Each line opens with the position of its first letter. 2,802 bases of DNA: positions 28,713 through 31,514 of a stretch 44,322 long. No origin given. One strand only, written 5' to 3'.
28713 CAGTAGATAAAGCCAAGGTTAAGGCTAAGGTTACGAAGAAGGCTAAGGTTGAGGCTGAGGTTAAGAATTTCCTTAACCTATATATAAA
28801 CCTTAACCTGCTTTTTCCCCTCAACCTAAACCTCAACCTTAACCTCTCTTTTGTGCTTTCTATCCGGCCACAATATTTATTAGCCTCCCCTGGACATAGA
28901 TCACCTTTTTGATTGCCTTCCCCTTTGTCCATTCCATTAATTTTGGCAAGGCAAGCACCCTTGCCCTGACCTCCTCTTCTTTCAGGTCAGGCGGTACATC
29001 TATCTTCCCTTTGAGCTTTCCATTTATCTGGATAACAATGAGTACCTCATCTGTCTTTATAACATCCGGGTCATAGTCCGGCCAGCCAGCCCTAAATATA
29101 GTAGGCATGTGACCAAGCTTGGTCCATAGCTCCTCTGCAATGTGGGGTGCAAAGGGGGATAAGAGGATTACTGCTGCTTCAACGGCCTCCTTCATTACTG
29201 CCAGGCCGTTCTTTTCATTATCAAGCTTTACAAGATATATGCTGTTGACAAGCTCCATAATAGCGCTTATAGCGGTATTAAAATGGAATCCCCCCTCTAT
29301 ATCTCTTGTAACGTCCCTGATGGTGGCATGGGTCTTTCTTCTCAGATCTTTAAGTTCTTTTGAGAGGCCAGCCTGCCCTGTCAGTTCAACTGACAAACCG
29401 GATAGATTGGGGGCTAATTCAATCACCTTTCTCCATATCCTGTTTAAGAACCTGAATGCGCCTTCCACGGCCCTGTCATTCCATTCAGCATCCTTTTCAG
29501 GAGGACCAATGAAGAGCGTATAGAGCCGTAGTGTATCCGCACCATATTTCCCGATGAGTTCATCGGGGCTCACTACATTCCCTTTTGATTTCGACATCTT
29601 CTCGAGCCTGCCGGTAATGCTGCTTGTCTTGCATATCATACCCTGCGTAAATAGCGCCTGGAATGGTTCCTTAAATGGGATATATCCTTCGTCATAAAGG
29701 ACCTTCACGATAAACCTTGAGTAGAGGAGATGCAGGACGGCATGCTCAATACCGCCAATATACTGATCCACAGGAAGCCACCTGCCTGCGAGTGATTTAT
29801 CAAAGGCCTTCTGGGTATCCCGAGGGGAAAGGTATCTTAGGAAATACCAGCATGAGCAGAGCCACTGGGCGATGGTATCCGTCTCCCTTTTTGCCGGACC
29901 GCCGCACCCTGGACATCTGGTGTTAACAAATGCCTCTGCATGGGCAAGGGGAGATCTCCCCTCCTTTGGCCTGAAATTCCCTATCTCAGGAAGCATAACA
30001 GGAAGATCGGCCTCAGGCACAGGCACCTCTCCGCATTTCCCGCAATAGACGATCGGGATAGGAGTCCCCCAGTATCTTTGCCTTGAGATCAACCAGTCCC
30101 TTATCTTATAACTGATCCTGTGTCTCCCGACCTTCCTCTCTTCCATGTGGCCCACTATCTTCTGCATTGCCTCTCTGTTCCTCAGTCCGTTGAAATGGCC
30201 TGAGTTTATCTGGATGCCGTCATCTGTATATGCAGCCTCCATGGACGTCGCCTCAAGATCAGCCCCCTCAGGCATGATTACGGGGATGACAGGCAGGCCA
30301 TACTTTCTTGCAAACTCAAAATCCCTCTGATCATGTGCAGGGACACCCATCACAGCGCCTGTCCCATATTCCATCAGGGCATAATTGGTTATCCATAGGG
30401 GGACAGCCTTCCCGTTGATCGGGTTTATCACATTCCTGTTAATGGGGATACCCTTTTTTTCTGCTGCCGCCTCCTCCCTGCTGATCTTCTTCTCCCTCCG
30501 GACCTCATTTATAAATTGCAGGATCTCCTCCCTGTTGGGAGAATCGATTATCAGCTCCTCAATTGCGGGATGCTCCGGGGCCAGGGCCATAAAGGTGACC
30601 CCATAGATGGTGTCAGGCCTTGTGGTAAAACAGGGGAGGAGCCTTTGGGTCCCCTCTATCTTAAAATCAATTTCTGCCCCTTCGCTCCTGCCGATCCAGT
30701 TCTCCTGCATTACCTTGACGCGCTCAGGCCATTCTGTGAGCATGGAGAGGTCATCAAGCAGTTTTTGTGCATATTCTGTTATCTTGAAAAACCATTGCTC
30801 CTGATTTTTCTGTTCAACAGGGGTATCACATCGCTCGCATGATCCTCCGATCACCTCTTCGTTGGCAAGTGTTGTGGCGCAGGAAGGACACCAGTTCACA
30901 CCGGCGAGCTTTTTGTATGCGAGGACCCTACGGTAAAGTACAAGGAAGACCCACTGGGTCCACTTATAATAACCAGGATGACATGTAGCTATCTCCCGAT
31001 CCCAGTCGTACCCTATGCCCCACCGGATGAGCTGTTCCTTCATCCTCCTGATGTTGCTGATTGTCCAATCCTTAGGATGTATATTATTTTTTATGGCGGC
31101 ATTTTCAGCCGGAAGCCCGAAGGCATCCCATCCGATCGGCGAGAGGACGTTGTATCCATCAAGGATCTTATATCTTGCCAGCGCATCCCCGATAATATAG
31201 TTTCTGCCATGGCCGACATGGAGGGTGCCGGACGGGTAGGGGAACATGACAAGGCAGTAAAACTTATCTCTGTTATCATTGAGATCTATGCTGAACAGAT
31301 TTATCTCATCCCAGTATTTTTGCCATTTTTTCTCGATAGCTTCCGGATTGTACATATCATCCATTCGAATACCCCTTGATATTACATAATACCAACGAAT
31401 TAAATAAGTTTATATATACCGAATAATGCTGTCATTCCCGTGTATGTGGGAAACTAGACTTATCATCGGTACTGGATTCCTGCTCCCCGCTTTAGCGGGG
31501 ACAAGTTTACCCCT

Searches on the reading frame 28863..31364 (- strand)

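Call 40: search_protein_families(library=pfam, proteins=[window:28863-31364:-], max_evalue=0.00001)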
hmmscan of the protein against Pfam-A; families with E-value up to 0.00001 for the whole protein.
window:28863-31364:- (834 aa): 4 families
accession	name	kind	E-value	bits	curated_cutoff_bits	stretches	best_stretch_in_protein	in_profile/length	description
PF13603.12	tRNA-synt_1_2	-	6.4e-72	241.4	25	1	221-407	1-184/185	Leucyl-tRNA synthetase, editing domain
PF00133.28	tRNA-synt_1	-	3.6e-51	174.6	22.7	2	13-224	1-225/414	tRNA synthetases class I (I, L, M and V)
PF09334.17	tRNA-synt_1g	-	4.5e-30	105.1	20.1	1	40-195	6-188/391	tRNA synthetases class I (M)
PF08264.19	Anticodon_1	-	8.1e-27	94.4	25.1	1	673-797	3-145/148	Anticodon-binding domain of tRNA ligase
